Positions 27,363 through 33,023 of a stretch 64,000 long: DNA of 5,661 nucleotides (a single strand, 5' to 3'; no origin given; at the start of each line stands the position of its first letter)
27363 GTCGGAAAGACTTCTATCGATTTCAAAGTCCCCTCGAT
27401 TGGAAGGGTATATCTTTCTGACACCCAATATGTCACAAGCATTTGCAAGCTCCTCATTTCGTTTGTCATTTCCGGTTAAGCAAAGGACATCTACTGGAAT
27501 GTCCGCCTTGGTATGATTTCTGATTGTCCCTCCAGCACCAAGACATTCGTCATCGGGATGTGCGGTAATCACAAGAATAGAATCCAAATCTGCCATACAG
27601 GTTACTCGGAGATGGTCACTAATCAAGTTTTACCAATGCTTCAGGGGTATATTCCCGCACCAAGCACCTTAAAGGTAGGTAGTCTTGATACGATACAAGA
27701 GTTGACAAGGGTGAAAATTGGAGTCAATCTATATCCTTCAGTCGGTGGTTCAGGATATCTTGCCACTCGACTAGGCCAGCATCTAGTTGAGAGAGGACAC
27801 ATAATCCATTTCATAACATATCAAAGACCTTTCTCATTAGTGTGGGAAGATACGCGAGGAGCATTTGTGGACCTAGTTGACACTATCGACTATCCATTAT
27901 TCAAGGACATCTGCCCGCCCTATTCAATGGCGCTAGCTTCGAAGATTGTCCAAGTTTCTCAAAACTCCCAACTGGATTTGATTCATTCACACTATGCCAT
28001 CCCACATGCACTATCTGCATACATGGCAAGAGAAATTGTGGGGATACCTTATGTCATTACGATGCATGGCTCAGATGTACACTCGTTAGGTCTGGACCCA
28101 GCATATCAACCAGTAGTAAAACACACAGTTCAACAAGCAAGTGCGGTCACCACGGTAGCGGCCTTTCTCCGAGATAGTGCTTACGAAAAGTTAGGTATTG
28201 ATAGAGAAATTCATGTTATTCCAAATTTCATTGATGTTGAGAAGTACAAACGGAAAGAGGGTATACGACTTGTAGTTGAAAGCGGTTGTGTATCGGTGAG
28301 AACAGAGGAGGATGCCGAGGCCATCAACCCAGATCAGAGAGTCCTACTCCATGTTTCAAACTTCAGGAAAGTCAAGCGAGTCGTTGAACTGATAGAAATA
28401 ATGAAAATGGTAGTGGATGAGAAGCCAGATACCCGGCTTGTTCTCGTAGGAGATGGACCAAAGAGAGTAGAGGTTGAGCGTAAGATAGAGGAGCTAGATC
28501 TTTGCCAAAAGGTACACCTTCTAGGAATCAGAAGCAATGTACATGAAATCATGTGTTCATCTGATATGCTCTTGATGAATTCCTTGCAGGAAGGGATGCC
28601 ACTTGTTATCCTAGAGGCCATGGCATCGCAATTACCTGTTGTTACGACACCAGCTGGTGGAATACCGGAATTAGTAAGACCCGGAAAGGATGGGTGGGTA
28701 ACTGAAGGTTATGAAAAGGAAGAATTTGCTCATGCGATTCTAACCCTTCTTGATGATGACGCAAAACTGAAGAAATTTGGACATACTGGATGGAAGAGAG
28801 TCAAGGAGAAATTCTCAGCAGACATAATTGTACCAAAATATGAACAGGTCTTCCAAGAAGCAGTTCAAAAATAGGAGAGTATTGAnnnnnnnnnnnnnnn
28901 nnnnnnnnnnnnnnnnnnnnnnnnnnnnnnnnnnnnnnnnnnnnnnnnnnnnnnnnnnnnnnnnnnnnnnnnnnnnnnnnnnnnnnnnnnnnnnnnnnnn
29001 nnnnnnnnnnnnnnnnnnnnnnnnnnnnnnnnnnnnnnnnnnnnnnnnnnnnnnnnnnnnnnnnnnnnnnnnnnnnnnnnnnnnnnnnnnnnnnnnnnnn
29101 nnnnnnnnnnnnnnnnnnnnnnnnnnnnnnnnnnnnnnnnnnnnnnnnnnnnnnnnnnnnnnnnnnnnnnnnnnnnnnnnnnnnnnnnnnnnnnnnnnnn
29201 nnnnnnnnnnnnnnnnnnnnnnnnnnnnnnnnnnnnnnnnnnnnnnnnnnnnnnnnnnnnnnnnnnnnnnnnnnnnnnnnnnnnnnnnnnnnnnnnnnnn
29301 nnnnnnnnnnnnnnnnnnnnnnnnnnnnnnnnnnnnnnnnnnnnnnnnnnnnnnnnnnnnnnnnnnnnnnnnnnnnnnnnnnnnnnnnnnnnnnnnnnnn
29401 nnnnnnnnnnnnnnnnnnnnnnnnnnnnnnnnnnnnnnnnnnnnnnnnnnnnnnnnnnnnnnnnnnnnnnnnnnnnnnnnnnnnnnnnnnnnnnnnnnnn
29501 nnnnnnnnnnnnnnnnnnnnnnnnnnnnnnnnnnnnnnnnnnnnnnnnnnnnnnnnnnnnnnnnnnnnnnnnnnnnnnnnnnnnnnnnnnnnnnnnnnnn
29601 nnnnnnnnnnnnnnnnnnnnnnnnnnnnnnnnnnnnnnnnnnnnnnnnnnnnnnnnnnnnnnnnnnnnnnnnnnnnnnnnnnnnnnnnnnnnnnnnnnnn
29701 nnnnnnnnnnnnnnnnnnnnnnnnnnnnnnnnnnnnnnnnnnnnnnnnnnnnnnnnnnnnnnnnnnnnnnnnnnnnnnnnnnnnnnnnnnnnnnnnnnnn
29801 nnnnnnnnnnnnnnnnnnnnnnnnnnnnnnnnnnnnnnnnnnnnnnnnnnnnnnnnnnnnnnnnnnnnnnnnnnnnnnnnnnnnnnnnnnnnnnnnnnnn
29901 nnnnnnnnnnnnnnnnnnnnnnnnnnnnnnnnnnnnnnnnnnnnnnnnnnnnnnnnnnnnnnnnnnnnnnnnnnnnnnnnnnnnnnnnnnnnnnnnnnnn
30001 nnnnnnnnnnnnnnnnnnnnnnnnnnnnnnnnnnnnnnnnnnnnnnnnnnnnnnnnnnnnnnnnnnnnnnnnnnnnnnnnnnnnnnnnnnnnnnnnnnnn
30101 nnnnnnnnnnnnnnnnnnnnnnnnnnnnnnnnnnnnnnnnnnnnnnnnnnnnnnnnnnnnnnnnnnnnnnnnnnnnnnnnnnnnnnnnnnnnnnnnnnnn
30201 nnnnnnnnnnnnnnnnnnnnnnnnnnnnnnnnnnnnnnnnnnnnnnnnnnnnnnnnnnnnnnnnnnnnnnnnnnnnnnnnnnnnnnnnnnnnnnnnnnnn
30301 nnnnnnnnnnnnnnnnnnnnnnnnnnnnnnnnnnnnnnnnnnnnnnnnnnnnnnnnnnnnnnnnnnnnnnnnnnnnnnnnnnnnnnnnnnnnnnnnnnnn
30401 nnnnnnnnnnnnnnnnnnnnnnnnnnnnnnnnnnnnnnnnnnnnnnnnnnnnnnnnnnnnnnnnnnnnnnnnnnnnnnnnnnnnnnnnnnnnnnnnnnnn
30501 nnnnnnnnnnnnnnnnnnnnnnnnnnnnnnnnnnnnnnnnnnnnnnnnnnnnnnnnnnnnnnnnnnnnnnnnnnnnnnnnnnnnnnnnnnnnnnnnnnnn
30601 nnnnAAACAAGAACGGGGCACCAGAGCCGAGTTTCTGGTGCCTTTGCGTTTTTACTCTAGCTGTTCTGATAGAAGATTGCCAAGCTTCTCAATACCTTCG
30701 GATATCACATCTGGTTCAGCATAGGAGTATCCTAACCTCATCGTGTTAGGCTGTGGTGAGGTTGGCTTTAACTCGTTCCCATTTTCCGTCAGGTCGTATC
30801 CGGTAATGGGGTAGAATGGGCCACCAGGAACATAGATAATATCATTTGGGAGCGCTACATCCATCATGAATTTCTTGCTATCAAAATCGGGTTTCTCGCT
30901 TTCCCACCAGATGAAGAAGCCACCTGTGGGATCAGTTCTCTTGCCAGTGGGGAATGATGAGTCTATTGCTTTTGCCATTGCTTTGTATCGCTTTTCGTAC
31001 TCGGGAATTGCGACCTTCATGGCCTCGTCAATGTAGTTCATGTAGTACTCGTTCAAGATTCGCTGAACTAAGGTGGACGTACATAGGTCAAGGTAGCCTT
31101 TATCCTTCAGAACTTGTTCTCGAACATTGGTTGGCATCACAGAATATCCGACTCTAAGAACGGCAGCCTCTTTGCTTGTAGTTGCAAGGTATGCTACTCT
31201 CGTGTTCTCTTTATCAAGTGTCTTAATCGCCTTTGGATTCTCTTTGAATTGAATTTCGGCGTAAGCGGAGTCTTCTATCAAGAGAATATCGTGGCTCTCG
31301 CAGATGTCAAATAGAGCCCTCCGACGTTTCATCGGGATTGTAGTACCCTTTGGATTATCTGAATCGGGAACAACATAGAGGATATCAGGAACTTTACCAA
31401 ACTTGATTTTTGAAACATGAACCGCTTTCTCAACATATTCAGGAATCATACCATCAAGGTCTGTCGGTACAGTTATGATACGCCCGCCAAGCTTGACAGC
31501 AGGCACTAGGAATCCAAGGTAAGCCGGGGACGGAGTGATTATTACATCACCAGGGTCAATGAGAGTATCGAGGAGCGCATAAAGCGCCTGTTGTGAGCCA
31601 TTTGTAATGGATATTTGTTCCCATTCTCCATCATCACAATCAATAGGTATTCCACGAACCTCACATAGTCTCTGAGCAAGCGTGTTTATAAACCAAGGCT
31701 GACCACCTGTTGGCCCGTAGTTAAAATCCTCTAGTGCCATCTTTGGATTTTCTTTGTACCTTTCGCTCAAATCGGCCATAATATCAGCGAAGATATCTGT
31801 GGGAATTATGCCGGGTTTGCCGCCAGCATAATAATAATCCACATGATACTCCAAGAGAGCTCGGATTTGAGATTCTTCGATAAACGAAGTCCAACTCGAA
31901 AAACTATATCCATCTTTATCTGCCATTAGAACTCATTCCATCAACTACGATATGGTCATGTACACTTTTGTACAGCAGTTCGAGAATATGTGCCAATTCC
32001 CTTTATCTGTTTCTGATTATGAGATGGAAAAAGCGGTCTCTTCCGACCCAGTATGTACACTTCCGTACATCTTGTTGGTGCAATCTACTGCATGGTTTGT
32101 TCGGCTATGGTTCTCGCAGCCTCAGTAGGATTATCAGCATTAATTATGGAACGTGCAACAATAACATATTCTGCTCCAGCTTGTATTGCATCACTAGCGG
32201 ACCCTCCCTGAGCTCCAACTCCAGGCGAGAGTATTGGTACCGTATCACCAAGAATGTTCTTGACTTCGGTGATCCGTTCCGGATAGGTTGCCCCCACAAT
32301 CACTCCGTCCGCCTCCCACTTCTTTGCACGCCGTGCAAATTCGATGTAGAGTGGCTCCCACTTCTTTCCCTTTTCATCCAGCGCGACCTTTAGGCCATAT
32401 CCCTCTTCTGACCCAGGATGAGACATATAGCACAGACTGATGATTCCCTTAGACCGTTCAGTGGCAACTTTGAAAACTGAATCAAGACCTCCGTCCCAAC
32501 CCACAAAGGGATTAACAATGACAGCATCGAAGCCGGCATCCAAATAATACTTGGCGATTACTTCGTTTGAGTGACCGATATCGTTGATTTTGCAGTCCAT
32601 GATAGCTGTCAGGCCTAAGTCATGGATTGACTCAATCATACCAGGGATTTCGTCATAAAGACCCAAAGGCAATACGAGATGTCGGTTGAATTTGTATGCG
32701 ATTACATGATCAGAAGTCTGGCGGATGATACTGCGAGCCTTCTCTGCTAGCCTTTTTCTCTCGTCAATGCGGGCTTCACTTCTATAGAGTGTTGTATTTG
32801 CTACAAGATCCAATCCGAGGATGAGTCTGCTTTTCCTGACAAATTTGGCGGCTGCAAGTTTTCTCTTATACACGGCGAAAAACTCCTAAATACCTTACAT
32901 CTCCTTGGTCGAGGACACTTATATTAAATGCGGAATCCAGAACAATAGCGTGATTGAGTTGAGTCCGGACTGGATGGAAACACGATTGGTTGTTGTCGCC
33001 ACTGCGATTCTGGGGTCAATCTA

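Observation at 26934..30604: Divergent bshB-like / bshA-like genes followed by a 572-aa BshC-like gene: candidate bacillithiol-type low-molecular-weight thiol pathway (or GlcN-inositol lipid pathway) in an archaeon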

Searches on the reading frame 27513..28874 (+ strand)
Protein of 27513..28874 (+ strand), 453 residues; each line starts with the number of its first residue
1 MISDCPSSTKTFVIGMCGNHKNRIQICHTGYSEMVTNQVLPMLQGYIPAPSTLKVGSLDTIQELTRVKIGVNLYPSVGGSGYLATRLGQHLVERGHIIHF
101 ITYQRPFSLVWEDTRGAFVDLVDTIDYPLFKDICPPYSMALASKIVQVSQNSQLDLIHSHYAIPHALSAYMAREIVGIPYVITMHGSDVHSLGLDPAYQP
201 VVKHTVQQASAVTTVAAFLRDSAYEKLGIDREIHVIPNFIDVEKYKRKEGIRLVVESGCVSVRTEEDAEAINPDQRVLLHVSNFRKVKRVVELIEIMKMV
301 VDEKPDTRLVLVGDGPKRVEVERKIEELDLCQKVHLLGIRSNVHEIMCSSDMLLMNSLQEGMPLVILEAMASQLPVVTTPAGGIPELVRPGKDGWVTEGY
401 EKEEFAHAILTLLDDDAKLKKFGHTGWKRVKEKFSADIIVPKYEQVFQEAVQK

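Call 3: search_protein_families(library=pfam, proteins=[window:27513-28874:+], max_evalue=0.01)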
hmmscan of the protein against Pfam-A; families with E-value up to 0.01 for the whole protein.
window:27513-28874:+ (453 aa): 7 families
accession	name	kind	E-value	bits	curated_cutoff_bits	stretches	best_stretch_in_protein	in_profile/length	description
PF00534.26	Glycos_transf_1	-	2.3e-37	128.6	26.4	1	264-426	4-169/172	Glycosyl transferases group 1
PF13692.12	Glyco_trans_1_4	-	3.6e-34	118.5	27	1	276-415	2-142/142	Glycosyl transferases group 1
PF13439.12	Glyco_transf_4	-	1e-24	87.9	28.5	1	77-244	1-170/170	Glycosyltransferase Family 4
PF13579.12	Glyco_trans_4_4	-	3.1e-17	63.8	29.7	1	78-238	1-157/158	Glycosyl transferase 4-like domain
PF13477.12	Glyco_trans_4_2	-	1.1e-09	39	23.4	1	140-214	61-137/139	Glycosyl transferase 4-like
PF13524.12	Glyco_trans_1_2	-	1.1e-06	29.1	25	1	303-436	11-135/144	Glycosyl transferase-like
PF20706.3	GT4-conflict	-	1.2e-05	25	26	1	285-390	209-322/385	Family 4 Glycosyltransferase in conflict systems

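Call 4: search_protein_families(library=ncbifam, proteins=[window:27513-28874:+], max_evalue=0.01)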
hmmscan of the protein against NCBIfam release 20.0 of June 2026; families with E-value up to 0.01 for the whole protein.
window:27513-28874:+ (453 aa): 41 families (the best 25 are shown)
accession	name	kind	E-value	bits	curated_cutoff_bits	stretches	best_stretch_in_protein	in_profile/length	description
TIGR03999.1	thiol_BshA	equivalog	4.8e-113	377.9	273.7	1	68-451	2-374/375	N-acetyl-alpha-D-glucosaminyl L-malate synthase BshA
TIGR03088.1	stp2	hypoth_equivalog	1.7e-42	145.9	409.05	1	141-450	69-373/374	TIGR03088 family PEP-CTERM/XrtA system glycosyltransferase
NF047684.1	TeichurnBiosyTuaC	equivalog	2.4e-38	132.1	550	1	142-448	95-387/391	teichuronic acid biosynthesis protein TuaC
NF041876.1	EPS_EpsE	equivalog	5.6e-36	124.6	400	1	138-437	98-383/389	exopolysaccharide biosynthesis GT4 family glycosyltransferase EpsE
NF038229.1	Glyco4_Geo_Pelo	equivalog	6.6e-30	104.3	400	1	142-451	44-337/338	GPMC system family 4 glycosyltransferase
TIGR02149.1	glgA_Coryne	subfamily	2.8e-27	95.8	302.4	1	145-449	75-389/391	glycogen synthase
NF047880.1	glyco_SdgA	exception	1.7e-22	79.7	800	1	253-447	294-487/488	serine-aspartate repeat adhesin O-glycosyltransferase SdgA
TIGR04063.1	stp3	hypoth_equivalog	2.1e-21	76.3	442.05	1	140-451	79-396/397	TIGR04063 family PEP-CTERM/XrtA system glycosyltransferase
TIGR03449.1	mycothiol_MshA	equivalog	1.6e-18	66.8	462.5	1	142-452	88-405/406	D-inositol-3-phosphate glycosyltransferase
NF038011.1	PelF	equivalog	6.4e-18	65.1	100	1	276-447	307-489/489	GT4 family glycosyltransferase PelF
NF053787.1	GlcN_PG_synth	equivalog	1.9e-17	63.1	480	1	270-449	192-358/361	N-acetylglucosaminyl phosphatidylglycerol synthase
TIGR04047.1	MSMEG_0565_glyc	hypoth_equivalog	6.2e-17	61.7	259.85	1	149-430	82-358/373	MSMEG_0565 family glycosyltransferase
NF050063.1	ProtGlycPglJ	equivalog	2.7e-16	59.7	500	1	265-433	184-350/363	N-acetylgalactosamine-N,N'-diacetylbacillosaminyl-diphospho-undecaprenol 4-alpha-N-acetylgalactosaminyltransferase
TIGR04157.1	glyco_rSAM_CFB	subfamily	2e-15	56.7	400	1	271-446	223-405/406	TIGR04157 family glycosyltransferase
NF046085.1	XrtY_assoc_Gly1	equivalog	1.2e-14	54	400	1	140-451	87-385/387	XrtY-associated glycosyltransferase XYAG1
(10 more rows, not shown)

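Call 12: search_solved_structures(query=window:27714-28874:+, max_evalue=0.00001, show_alignments=1)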
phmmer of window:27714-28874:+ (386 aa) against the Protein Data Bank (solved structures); distinct sequences matched with E-value up to 0.00001: 33.
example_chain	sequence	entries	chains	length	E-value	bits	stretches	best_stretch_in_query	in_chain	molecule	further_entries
2jjm_A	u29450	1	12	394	3.7e-74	253.3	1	1-383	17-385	GLYCOSYL TRANSFERASE, GROUP 1 FAMILY PROTEIN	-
3mbo_A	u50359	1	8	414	4.5e-74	253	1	1-383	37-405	Glycosyltransferase, group 1 family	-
5d00_A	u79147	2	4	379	5.6e-72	246.1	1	1-383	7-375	N-acetyl-alpha-D-glucosaminyl L-malate synthase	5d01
6n1x_A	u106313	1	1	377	2.1e-63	217.9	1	1-383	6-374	Glycosyltransferase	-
6d9t_A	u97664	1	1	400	2.6e-63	217.6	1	1-383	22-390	Glycosyl transferase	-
7qnt_AAA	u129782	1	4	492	9.8e-16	61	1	205-380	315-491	TarM(Se)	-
7qd7_AAA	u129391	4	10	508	1.1e-15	60.9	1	205-380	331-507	TarM(Se)_G117R | TarM(Se)_G117R-4RboP | TarM(Se)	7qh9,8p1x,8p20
4x6l_A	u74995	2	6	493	7.8e-15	58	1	208-380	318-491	TarM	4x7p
4x7m_A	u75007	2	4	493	7.8e-15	58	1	208-380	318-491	TarM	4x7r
4wac_A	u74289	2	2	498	8e-15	58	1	208-380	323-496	Glycosyl transferase, group 1 family protein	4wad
3okc_A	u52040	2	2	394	1.4e-13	53.9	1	32-382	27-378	GDP-mannose-dependent alpha-(1-6)-phosphatidylinositol monomannoside mannosyltransferase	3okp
3oka_A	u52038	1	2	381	1.6e-13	53.7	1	32-381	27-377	GDP-mannose-dependent alpha-(1-6)-phosphatidylinositol monomannoside mannosyltransferase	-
6tvp_A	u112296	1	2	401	2.2e-13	53.3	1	78-376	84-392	Alpha-maltose-1-phosphate synthase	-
3c4q_A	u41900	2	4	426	3.5e-13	52.6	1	86-360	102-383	Predicted glycosyltransferases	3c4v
3c48_A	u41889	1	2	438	3.9e-13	52.5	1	86-360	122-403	Predicted glycosyltransferases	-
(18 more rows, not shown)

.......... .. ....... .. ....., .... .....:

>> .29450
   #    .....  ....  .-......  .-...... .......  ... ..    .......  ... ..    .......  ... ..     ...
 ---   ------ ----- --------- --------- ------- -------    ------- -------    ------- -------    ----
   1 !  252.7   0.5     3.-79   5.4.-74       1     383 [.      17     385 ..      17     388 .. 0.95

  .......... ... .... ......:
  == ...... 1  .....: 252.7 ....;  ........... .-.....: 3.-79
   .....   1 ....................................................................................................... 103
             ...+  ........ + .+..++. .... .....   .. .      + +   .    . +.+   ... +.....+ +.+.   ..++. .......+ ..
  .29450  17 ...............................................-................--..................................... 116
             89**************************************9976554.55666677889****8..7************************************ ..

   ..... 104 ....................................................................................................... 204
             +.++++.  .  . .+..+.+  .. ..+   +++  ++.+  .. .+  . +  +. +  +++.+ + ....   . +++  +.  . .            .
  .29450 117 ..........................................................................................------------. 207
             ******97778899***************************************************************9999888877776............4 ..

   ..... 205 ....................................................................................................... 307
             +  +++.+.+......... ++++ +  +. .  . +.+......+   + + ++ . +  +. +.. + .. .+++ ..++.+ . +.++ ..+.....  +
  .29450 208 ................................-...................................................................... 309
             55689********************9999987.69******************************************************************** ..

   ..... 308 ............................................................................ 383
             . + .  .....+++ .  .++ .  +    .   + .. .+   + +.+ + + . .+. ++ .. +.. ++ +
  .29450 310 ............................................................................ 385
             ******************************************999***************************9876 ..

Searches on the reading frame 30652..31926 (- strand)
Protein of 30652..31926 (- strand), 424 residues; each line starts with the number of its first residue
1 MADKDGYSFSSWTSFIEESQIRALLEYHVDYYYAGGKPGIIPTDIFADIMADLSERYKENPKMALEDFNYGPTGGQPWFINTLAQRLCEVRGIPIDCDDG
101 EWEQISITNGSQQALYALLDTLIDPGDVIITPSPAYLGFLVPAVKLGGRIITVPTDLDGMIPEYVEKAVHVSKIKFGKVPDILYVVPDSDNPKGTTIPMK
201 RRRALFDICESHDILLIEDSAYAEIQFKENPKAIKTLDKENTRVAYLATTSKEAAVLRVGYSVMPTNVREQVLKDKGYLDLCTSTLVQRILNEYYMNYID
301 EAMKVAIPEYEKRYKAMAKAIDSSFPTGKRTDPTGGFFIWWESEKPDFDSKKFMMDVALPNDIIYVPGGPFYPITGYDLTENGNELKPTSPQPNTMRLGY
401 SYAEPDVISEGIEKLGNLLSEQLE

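Call 3: search_protein_families(library=pfam, proteins=[window:30652-31926:-], max_evalue=0.01)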
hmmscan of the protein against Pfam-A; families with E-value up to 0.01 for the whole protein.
window:30652-31926:- (424 aa): 3 families
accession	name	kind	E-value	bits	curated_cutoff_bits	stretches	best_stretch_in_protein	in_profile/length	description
PF00155.27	Aminotran_1_2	-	3.6e-19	69.6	19.7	1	67-349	35-314/361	Aminotransferase class I and II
PF12897.13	Asp_aminotransf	-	0.00093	18.6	27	1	129-392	127-394/421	Aspartate amino-transferase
PF01041.23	DegT_DnrJ_EryC1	-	0.0013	18.4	19.8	1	104-223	42-149/360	DegT/DnrJ/EryC1/StrS aminotransferase family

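Call 4: search_protein_families(library=ncbifam, proteins=[window:30652-31926:-], max_evalue=0.01)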
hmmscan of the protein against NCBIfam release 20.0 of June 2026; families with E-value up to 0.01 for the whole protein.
window:30652-31926:- (424 aa): 64 families (the best 25 are shown)
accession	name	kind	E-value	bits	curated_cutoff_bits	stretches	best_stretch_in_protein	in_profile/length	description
NF052282.1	PLP_TF_PdxR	equivalog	4.2e-35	121.7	320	1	30-415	96-447/448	MocR-like pyridoxine biosynthesis transcription factor PdxR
NF052290.2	MocR_like_YczR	exception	1.5e-30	106.3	487.4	1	65-369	133-423/458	MocR-like transcription factor YczR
NF041364.1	GntC_guanitoxin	equivalog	1.2e-29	103.3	415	1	51-374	14-330/356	guanitoxin biosynthesis PLP-dependent (S)-gamma-hydroxy-L-arginine cyclodehydratase GntC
NF052286.1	ecto_TF_EhuR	exception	5.4e-27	94.4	480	1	101-314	157-363/458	MocR-like ectoine utilization transcription factor EhuR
TIGR04461.1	endura_MppQ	equivalog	2.4e-26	92.7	540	1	38-342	24-322/392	enduracididine biosynthesis enzyme MppQ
NF005732.0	PRK07550.1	equivalog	8.9e-23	81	366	1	68-374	64-360/389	aminotransferase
NF041091.1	asp_aminotase_Arch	equivalog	2.7e-22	79.1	550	1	102-372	87-348/376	aspartate aminotransferase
NF052281.1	rhizopine_MocR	equivalog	7.3e-22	77.6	650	1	56-294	147-369/479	rhizopine catabolism transcriptional regulator MocR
NF005588.0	PRK07309.1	equivalog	6.3e-21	74.7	576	1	103-371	92-356/391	pyridoxal phosphate-dependent aminotransferase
NF005817.0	PRK07683.1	equivalog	1.9e-20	72.9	575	1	104-371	91-351/387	aminotransferase A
NF005816.0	PRK07682.1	equivalog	1.1e-19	70.3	620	1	103-371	91-353/390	aminotransferase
TIGR03947.1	viomycin_VioD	equivalog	1.1e-18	67.3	390.9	1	98-368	65-328/359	capreomycidine synthase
NF005305.0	PRK06836.1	equivalog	3e-18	66.2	376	1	32-371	38-363/396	pyridoxal phosphate-dependent aminotransferase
NF004621.0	PRK05957.1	equivalog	1.4e-17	63.6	498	1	66-344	57-326/389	pyridoxal phosphate-dependent aminotransferase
NF006229.0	PRK08361.1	equivalog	2.5e-17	62.9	624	1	51-371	45-358/391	aspartate aminotransferase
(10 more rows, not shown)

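Call 64: search_solved_structures(query=window:30652-31926:-, max_evalue=1e-10)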
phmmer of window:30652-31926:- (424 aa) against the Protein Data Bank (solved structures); distinct sequences matched with E-value up to 1e-10: 31.
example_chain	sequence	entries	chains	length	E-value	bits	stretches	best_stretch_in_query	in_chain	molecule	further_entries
1x0m_A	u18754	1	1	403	5.4e-46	160.8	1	19-423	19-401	Aminotransferase II Homologue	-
3aov_A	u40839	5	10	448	8.5e-46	160.2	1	19-423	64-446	Putative uncharacterized protein PH0207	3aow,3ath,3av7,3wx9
2zc0_A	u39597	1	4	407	4.4e-40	141.3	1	38-374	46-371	Alanine glyoxylate transaminase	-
1wst_A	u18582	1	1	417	1.9e-37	132.6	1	13-423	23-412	multiple substrate aminotransferase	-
2egy_A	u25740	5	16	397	2.8e-30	109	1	103-420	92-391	Alpha-aminodipate aminotransferase | 2-aminoadipate transaminase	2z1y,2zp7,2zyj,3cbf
4gdy_A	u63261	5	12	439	1.8e-26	96.5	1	61-373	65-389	Kynurenine/alpha-aminoadipate aminotransferase, mitochondrial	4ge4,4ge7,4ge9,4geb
2xh1_A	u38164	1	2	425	2e-26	96.3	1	60-373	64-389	KYNURENINE/ALPHA-AMINOADIPATE AMINOTRANSFERASE, MITOCHONDRIAL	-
2qlr_A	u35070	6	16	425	2e-26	96.3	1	60-373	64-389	Kynurenine/alpha-aminoadipate aminotransferase mitochondrial | Kynurenine/alpha-aminoadipate aminotransferase, mitochondrial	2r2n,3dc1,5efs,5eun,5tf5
2vgz_A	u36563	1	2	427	2e-26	96.3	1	60-373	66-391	KYNURENINE/ALPHA-AMINOADIPATE AMINOTRANSFERASE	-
3ue8_A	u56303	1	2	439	2.1e-26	96.3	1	61-373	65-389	Kynurenine/alpha-aminoadipate aminotransferase, mitochondrial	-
6d0a_A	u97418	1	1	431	2.1e-26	96.3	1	61-373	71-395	Kynurenine/alpha-aminoadipate aminotransferase, mitochondrial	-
6t8p_A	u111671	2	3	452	2.5e-26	96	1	61-373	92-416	Kynurenine/alpha-aminoadipate aminotransferase, mitochondrial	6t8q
1vp4_A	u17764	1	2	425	1.6e-25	93.4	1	19-372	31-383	aminotransferase, putative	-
8tn2_A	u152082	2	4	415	1.5e-22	83.5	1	69-359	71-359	PLP-dependent aminotransferase MppQ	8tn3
4my5_A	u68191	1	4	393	1.9e-18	70.1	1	104-371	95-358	Putative amino acid aminotransferase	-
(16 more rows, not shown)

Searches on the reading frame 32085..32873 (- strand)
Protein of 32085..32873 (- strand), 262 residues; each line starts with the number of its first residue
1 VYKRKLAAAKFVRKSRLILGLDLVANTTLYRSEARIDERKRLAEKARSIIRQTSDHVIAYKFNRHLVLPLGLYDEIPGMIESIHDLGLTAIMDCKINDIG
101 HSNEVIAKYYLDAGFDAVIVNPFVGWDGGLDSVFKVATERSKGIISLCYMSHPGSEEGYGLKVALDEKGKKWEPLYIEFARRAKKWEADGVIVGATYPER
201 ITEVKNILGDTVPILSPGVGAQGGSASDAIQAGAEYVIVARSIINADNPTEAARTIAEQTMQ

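Call 22: search_protein_families(library=pfam, proteins=[window:32085-32873:-], max_evalue=0.001)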
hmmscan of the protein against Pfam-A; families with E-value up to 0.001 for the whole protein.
window:32085-32873:- (262 aa): 1 family
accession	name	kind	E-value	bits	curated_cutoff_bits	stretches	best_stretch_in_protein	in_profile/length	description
PF00215.30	OMPdecase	-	1.3e-28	100.9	27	1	15-256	1-221/221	Orotidine 5'-phosphate decarboxylase / HUMPS family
